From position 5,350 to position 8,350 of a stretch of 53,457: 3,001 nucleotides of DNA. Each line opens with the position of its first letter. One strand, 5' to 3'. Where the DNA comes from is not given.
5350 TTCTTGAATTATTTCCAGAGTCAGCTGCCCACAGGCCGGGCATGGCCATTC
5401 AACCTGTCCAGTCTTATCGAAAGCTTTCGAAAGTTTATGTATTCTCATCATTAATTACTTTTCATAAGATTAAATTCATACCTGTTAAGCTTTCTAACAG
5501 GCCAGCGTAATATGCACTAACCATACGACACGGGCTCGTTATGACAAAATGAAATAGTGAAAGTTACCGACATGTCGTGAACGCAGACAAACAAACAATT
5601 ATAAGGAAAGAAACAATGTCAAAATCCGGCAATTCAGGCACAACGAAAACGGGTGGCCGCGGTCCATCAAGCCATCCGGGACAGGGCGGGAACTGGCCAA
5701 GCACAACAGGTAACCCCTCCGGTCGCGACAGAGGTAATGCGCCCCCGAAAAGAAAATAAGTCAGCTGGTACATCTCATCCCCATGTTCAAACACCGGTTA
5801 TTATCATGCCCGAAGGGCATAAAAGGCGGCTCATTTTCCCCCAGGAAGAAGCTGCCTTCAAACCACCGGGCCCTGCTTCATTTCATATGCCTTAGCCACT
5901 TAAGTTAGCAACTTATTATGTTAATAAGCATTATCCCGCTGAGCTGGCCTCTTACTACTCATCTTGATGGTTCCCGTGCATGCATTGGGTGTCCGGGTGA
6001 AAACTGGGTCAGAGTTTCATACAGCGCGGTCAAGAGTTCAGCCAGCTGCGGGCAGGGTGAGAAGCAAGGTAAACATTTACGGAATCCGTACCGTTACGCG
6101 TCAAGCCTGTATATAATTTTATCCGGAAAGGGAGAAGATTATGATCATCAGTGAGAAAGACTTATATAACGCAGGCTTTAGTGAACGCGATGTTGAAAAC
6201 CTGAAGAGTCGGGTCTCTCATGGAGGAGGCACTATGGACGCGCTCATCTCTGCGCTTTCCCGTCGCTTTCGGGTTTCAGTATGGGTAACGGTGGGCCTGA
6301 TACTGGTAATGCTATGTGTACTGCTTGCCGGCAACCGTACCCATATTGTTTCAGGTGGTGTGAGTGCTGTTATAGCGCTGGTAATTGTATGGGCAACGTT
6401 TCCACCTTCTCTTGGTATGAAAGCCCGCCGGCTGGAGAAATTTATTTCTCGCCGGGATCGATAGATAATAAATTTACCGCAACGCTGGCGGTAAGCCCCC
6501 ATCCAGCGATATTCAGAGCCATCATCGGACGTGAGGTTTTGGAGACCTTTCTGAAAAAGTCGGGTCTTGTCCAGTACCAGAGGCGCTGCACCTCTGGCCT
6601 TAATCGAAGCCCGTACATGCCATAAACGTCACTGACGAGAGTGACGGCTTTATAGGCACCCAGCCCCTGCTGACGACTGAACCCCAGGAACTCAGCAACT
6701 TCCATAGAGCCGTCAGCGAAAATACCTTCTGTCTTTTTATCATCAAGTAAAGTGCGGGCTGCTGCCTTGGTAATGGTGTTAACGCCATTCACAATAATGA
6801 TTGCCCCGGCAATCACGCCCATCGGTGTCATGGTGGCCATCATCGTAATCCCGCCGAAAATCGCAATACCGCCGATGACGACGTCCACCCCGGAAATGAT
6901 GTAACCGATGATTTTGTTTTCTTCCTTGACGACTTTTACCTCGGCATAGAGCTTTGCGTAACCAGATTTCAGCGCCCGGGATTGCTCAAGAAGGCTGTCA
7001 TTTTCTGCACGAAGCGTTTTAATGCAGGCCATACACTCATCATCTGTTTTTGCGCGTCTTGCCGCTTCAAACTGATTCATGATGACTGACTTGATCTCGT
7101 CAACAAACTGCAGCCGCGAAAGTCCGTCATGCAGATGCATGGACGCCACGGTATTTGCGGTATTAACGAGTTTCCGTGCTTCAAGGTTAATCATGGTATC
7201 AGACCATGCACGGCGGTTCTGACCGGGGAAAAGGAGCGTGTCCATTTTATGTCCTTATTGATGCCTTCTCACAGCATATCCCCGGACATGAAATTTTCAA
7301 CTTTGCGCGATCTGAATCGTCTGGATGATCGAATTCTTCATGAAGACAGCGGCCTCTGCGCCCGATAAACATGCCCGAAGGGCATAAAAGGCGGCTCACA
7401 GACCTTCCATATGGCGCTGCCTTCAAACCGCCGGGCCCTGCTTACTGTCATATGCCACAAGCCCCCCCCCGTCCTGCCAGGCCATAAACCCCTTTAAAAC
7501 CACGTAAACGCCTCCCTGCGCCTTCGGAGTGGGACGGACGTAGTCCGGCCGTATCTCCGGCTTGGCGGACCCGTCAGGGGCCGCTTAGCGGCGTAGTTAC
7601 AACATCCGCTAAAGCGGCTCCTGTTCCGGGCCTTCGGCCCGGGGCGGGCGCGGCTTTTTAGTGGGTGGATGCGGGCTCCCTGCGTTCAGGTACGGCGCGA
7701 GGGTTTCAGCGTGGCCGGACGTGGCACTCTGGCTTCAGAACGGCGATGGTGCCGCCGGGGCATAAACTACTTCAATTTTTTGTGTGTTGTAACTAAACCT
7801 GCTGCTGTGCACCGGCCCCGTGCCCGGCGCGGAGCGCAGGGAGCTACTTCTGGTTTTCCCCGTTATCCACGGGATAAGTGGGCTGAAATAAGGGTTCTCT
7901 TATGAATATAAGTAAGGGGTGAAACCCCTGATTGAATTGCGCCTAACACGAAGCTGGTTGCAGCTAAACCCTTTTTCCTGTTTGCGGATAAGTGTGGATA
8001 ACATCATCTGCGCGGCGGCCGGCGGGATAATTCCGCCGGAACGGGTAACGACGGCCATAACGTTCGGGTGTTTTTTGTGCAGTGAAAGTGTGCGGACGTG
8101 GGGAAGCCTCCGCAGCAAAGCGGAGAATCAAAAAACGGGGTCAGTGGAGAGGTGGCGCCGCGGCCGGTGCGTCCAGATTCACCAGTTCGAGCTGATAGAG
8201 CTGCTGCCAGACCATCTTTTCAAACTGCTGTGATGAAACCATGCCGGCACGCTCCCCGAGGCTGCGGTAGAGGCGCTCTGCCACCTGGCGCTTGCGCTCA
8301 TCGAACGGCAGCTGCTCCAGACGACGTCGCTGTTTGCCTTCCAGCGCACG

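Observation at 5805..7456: ~87-bp direct repeats bracketing a convergent, overlapping membrane-protein pair with a toxin/immunity-like layout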

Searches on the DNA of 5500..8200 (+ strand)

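Call 5: search_dna_similar(query=window:5500-7600:+, collection=plasmids, mode=near, max_rows=30)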
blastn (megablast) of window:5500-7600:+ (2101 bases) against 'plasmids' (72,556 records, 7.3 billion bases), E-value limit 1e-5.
Records with a match: 11; places in all: 14; records where one place covers at least 80% of the query: 3.
Best place of each record, by identity: >=99% 2; 95-99% 1; 90-95% 7; 80-90% 1.
By first word of the organism name: Cronobacter 11.
By predicted mobility (MOB-suite, as given by PLSDB): non-mobilizable 11.
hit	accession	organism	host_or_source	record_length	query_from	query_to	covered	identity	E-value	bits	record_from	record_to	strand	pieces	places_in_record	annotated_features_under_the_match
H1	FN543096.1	Cronobacter turicensis z3032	-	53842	1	2101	100%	99.8%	0e+0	3856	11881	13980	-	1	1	hypothetical protein (x5)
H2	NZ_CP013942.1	Cronobacter malonaticus LMG 23826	breast abscess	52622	1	2101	100%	99.7%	0e+0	3842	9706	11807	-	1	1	DUF4225 domain-containing protein | hypothetical protein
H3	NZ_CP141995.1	Cronobacter malonaticus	Moschus berezovskii,pure culure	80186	105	2101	87%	93.3%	0e+0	2670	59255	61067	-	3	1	DUF4225 domain-containing protein | hypothetical protein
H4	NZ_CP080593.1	Cronobacter sakazakii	food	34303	461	2101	78%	95.6%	0e+0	2634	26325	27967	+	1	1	DUF4225 domain-containing protein | hypothetical protein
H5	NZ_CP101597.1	Cronobacter dublinensis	Cereal-based food (noodle) for infant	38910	439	2069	78%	93.6%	0e+0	2423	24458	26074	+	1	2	DUF4225 domain-containing protein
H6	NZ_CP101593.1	Cronobacter dublinensis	Cereal-based food (noodle) for infant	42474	105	1522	67%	91.2%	0e+0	1917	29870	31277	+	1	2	hypothetical protein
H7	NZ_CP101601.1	Cronobacter dublinensis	Cereal-based food (noodle) for infant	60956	105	1207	52%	92.6%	0e+0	1572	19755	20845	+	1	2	hypothetical protein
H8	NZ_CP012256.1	Cronobacter sakazakii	milk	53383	1858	2101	12%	92.7%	2e-93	351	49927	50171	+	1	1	none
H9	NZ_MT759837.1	Cronobacter sakazakii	-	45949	1858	2101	12%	92.7%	2e-93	351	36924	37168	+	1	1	none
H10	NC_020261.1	Cronobacter sakazakii SP291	-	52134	1858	2101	12%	92.3%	8e-92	346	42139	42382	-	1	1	none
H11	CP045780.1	Cronobacter sakazakii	-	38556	1871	2101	11%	89.7%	1e-75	292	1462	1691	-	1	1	none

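Call 7: get_annotated_region(hit=H2, flank=6000)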
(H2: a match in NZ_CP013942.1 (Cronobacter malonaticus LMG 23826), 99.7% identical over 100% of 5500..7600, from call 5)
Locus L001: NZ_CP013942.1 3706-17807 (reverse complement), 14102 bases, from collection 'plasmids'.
description: Cronobacter malonaticus LMG 23826 plasmid pCMA2, complete sequence
organism: Cronobacter malonaticus LMG 23826 (NCBI taxid 1159491)
taxonomy: Bacteria; Pseudomonadota; Gammaproteobacteria; Enterobacterales; Enterobacteriaceae; Cronobacter; Cronobacter malonaticus; Cronobacter malonaticus LMG 23826
host: -; source: breast abscess; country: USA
typing (MOB-suite, as given by PLSDB): non-mobilizable; replicon IncFIB
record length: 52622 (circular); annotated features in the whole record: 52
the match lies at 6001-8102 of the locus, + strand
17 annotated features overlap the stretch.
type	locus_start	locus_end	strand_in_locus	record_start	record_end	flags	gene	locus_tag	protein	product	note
CDS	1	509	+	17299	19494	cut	-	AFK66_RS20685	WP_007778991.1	P-loop NTPase fold protein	-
CDS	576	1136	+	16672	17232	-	-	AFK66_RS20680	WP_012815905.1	hypothetical protein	-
CDS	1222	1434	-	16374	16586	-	-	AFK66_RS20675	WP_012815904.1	hypothetical protein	-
CDS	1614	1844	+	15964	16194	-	vapB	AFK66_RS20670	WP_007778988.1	type II toxin-antitoxin system VapB family antitoxin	-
CDS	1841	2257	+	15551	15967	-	-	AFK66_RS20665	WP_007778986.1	type II toxin-antitoxin system VapC family toxin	-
CDS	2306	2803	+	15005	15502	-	-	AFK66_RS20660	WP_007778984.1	hypothetical protein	-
CDS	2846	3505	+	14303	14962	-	-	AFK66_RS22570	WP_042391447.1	hypothetical protein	-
CDS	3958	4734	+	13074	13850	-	-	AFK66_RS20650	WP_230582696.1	TraX family protein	-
CDS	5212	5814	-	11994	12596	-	-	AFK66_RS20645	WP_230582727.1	DUF4145 domain-containing protein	-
CDS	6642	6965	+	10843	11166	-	-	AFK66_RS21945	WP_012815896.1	hypothetical protein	-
CDS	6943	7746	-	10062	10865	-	-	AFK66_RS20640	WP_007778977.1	DUF4225 domain-containing protein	-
CDS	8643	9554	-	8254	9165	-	repA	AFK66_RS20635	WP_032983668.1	plasmid replication initiator RepA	-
CDS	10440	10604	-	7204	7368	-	-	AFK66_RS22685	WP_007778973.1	hypothetical protein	-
CDS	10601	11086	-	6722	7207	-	-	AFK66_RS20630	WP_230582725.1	conjugal transfer protein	-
CDS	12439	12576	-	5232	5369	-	-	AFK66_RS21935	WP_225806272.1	type I toxin-antitoxin system Hok family toxin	-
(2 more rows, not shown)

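Call 9: search_rna_families(source=window, start=5500, end=8200, threshold=evalue, max_evalue=5)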
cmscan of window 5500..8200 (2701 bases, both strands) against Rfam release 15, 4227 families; matches with E-value up to 5: 3.
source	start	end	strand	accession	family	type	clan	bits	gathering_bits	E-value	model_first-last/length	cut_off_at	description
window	7769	7793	+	RF01339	CRISPR-DR27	Gene; CRISPR;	-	21.7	35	3.1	1-25/25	no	CRISPR RNA direct repeat element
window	8013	8044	+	RF03006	M23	Gene; sRNA;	-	18.8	41.2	2.7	1-53/53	no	M23 RNA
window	7777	7881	+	RF02042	HOTTIP_3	Gene; lncRNA;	-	11.4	50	0.84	1-353/353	no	HOXA transcript at the distal tip, conserved region 3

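Call 11: search_dna_similar(query=window:5795-5900:+, collection=plasmids, mode=distant, max_rows=60, max_evalue=0.01)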
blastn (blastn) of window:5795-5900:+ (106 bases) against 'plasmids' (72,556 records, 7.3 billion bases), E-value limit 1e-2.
Records with a match: 16; places in all: 21; records where one place covers at least 80% of the query: 11.
Best place of each record, by identity: >=99% 6; 80-90% 8; 60-80% 2.
By first word of the organism name: Cronobacter 12; Klebsiella 2; Kosakonia 1; Kluyvera 1.
By predicted mobility (MOB-suite, as given by PLSDB): non-mobilizable 15; conjugative 1.
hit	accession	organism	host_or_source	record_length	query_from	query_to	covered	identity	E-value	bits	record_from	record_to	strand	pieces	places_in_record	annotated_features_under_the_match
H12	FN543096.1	Cronobacter turicensis z3032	-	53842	1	106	100%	100.0%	6e-47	192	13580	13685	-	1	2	hypothetical protein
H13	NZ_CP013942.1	Cronobacter malonaticus LMG 23826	breast abscess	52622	1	106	100%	100.0%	6e-47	192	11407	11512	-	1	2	none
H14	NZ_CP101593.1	Cronobacter dublinensis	Cereal-based food (noodle) for infant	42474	1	106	100%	88.7%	2e-29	134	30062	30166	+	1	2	none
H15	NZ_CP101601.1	Cronobacter dublinensis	Cereal-based food (noodle) for infant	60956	1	106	100%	88.7%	2e-29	134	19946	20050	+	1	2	none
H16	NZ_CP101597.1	Cronobacter dublinensis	Cereal-based food (noodle) for infant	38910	1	97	92%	80.4%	6e-16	91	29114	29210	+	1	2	none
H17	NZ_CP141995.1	Cronobacter malonaticus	Moschus berezovskii,pure culure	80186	7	97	86%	82.4%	5e-17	93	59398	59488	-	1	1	none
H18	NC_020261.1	Cronobacter sakazakii SP291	-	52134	9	97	84%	82.2%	2e-14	84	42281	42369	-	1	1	none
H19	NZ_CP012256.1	Cronobacter sakazakii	milk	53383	9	97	84%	82.2%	2e-14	84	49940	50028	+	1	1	none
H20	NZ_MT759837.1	Cronobacter sakazakii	-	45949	9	97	84%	82.2%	2e-14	84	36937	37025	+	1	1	none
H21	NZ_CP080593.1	Cronobacter sakazakii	food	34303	11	97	82%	81.6%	7e-15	86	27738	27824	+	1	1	none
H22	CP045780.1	Cronobacter sakazakii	-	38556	10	95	81%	79.3%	4e-11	73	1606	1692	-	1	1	none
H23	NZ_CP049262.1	Cronobacter sakazakii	Homo sapiens,feces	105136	7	78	68%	76.7%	1e-4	53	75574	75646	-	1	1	none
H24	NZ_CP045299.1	Kosakonia arachidis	cell culture,soil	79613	10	34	24%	100.0%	6e-3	46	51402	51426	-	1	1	none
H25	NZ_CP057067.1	Klebsiella pneumoniae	culture,Pooled cattle faecal samples ...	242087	10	34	24%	100.0%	6e-3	46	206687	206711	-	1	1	none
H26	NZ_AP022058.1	Klebsiella sp. WP4-W18-ESBL-05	-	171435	10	34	24%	100.0%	6e-3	46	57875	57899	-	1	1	none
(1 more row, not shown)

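Call 12: search_dna_similar(query=window:7360-7465:+, collection=plasmids, mode=distant, max_rows=60, max_evalue=0.01)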
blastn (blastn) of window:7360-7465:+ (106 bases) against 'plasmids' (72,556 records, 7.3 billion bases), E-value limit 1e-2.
Records with a match: 15; places in all: 20; records where one place covers at least 80% of the query: 10.
Best place of each record, by identity: >=99% 2; 95-99% 3; 90-95% 6; 80-90% 2; 60-80% 2.
By first word of the organism name: Cronobacter 12; Pantoea 2; Klebsiella 1.
By predicted mobility (MOB-suite, as given by PLSDB): non-mobilizable 15.
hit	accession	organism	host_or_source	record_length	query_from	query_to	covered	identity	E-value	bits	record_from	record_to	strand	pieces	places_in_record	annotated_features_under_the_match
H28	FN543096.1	Cronobacter turicensis z3032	-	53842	1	106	100%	100.0%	6e-47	192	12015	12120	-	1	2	hypothetical protein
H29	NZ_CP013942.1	Cronobacter malonaticus LMG 23826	breast abscess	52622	1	106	100%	100.0%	6e-47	192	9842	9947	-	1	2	none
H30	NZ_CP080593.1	Cronobacter sakazakii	food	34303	1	104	98%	96.2%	2e-40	170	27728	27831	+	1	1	none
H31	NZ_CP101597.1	Cronobacter dublinensis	Cereal-based food (noodle) for infant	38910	3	106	98%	94.2%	1e-37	161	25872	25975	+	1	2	none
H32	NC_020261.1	Cronobacter sakazakii SP291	-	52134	4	104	95%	92.2%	8e-33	145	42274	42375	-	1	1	none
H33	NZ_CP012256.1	Cronobacter sakazakii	milk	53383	4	104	95%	92.2%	8e-33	145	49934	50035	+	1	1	none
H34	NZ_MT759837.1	Cronobacter sakazakii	-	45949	4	104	95%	92.2%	8e-33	145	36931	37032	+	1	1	none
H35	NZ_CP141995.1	Cronobacter malonaticus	Moschus berezovskii,pure culure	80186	12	104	88%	96.8%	2e-35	155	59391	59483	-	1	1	none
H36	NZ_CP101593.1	Cronobacter dublinensis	Cereal-based food (noodle) for infant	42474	8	104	92%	91.8%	4e-31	140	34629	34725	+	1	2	none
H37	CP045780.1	Cronobacter sakazakii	-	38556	11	104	89%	85.3%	7e-21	105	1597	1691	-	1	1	none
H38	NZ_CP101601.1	Cronobacter dublinensis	Cereal-based food (noodle) for infant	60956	24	104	76%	96.3%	5e-29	133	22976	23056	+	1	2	none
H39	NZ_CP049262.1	Cronobacter sakazakii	Homo sapiens,feces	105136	11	78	64%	85.5%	4e-12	77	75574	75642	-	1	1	none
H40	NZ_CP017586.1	Pantoea stewartii subsp. stewartii DC283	Zea mays,Strain was received from ...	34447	11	83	69%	75.7%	5e-4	50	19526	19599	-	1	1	none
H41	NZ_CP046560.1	Pantoea stewartii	Zea mays var. Rugosa (Sweet corn),whole ...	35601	11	83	69%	75.7%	5e-4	50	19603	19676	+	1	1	none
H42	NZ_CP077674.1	Klebsiella sp. PL-2018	Ceratitis capitata,whole organism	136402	12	42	29%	93.5%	2e-3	48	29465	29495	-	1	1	none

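Call 14: search_dna_similar(query=window:7360-7465:+, collection=phages, mode=distant, max_rows=20, max_evalue=10)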
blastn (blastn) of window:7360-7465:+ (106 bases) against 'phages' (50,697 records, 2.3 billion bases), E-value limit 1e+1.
Records with a match: 6; places in all: 6; records where one place covers at least 80% of the query: 0.
Best place of each record, by identity: 90-95% 6.
By first word of the organism name: Erwinia 6.
By host as written in the record: Erwinia amylovora 6.
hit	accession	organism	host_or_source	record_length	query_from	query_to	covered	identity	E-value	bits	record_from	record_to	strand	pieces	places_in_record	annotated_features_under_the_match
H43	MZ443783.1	Erwinia phage pEa_SNUABM_28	Erwinia amylovora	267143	17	42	25%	92.3%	4e+0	36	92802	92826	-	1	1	hypothetical protein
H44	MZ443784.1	Erwinia phage pEa_SNUABM_18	Erwinia amylovora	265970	17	42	25%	92.3%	4e+0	36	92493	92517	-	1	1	hypothetical protein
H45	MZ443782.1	Erwinia phage pEa_SNUABM_16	Erwinia amylovora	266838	17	42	25%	92.3%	4e+0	36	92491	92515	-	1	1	hypothetical protein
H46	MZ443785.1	Erwinia phage pEa_SNUABM_22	Erwinia amylovora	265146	17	42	25%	92.3%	4e+0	36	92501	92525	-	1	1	hypothetical protein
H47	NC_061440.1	Erwinia phage pEa_SNUABM_22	Erwinia amylovora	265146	17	42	25%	92.3%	4e+0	36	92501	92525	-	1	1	baseplate protein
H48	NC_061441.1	Erwinia phage pEa_SNUABM_16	Erwinia amylovora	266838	17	42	25%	92.3%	4e+0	36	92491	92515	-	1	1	baseplate protein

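Call 28: get_annotated_region(hit=H40, flank=3500)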
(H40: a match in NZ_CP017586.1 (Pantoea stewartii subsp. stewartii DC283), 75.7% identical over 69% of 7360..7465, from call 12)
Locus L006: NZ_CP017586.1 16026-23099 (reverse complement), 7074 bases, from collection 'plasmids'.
description: Pantoea stewartii subsp. stewartii DC283 plasmid pDSJ05, complete sequence
organism: Pantoea stewartii subsp. stewartii DC283 (NCBI taxid 660596)
taxonomy: Bacteria; Pseudomonadota; Gammaproteobacteria; Enterobacterales; Erwiniaceae; Pantoea; Pantoea stewartii; Pantoea stewartii subsp. stewartii DC283
host: -; source: Zea mays,Strain was received from Susanne von Bodman laboratory in University of Connecticut; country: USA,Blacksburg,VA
typing (MOB-suite, as given by PLSDB): non-mobilizable; replicon IncFII
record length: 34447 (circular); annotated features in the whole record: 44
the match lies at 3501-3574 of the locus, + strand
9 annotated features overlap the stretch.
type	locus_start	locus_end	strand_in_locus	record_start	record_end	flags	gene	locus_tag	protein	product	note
CDS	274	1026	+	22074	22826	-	-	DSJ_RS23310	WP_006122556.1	tyrosine-type recombinase/integrase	GO:0015074 - DNA integration [Evidence IEA]; GO:0006310 - DNA recombination [Evidence IEA]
CDS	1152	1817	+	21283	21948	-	-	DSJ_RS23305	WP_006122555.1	division plane positioning ATPase MipZ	-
CDS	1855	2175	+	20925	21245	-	-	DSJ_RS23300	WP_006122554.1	hypothetical protein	-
CDS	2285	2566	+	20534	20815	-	-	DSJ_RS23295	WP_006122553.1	hypothetical protein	-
CDS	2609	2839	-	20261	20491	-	-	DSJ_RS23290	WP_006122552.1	hypothetical protein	-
CDS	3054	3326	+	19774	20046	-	-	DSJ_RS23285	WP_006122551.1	hypothetical protein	-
CDS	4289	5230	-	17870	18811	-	repA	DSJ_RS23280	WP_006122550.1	plasmid replication initiator RepA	-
CDS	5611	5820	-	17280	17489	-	-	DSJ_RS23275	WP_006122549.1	type II toxin-antitoxin system prevent-host-death family antitoxin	GO:0008219 - cell death [Evidence IEA]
CDS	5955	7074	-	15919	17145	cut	-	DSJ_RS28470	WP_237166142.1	LPD7 domain-containing protein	-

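Call 29: get_annotated_region(hit=H24, flank=3500)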
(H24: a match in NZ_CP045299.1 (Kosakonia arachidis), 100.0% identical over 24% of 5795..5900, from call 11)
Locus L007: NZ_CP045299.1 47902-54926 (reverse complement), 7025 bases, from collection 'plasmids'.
description: Kosakonia arachidis strain KACC 18508 plasmid unnamed1, complete sequence
organism: Kosakonia arachidis (NCBI taxid 551989)
taxonomy: Bacteria; Pseudomonadota; Gammaproteobacteria; Enterobacterales; Enterobacteriaceae; Kosakonia; Kosakonia arachidis
host: -; source: cell culture,soil; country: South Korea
typing (MOB-suite, as given by PLSDB): non-mobilizable; replicon rep_cluster_2268; mating-pair formation MPF_F
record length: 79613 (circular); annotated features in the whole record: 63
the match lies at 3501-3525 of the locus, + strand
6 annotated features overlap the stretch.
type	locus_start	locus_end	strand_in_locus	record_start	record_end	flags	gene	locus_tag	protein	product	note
CDS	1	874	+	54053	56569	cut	-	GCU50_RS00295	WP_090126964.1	fimbria/pilus outer membrane usher protein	GO:0009297 - pilus assembly [Evidence IEA]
CDS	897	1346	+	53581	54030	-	afaD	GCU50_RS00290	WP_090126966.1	AfaD family invasin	-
CDS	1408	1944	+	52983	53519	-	-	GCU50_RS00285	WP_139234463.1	hypothetical protein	-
CDS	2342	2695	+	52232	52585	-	-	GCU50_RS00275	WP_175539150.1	hypothetical protein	-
CDS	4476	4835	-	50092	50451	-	repA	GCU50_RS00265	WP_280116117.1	plasmid replication initiator RepA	-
CDS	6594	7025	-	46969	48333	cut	traH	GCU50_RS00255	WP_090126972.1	conjugal transfer pilus assembly protein TraH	-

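Call 30: get_annotated_region(hit=H25, flank=3500)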
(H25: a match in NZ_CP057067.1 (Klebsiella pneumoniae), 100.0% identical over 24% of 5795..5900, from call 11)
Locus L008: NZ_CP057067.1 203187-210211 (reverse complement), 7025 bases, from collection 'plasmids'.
description: Klebsiella pneumoniae strain RHB39-C10 plasmid pRHB39-C10_2, complete sequence
organism: Klebsiella pneumoniae (NCBI taxid 573)
taxonomy: Bacteria; Pseudomonadota; Gammaproteobacteria; Enterobacterales; Enterobacteriaceae; Klebsiella; Klebsiella pneumoniae
host: -; source: culture,Pooled cattle faecal samples collected from floor of farm; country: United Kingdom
typing (MOB-suite, as given by PLSDB): conjugative; replicon IncFIB,IncHI1B; relaxase MOBH; mating-pair formation MPF_F
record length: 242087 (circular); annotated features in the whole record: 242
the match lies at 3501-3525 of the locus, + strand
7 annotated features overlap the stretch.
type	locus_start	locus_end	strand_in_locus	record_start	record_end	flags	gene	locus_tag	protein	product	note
CDS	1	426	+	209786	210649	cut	-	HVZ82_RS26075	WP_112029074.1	NAD(P)-dependent oxidoreductase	-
CDS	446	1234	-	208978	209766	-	-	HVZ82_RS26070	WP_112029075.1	sulfite exporter TauE/SafE family protein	GO:0006810 - transport [Evidence IEA]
CDS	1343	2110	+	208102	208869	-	-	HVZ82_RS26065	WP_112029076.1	helix-turn-helix transcriptional regulator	-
CDS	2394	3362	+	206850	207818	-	-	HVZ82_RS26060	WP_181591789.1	IS5 family transposase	-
CDS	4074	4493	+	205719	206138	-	-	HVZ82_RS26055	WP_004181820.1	hypothetical protein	-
CDS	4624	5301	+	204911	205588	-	-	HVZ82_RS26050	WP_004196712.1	PIN domain-containing protein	-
CDS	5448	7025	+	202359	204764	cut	-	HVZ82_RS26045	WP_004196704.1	Ig-like domain-containing protein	-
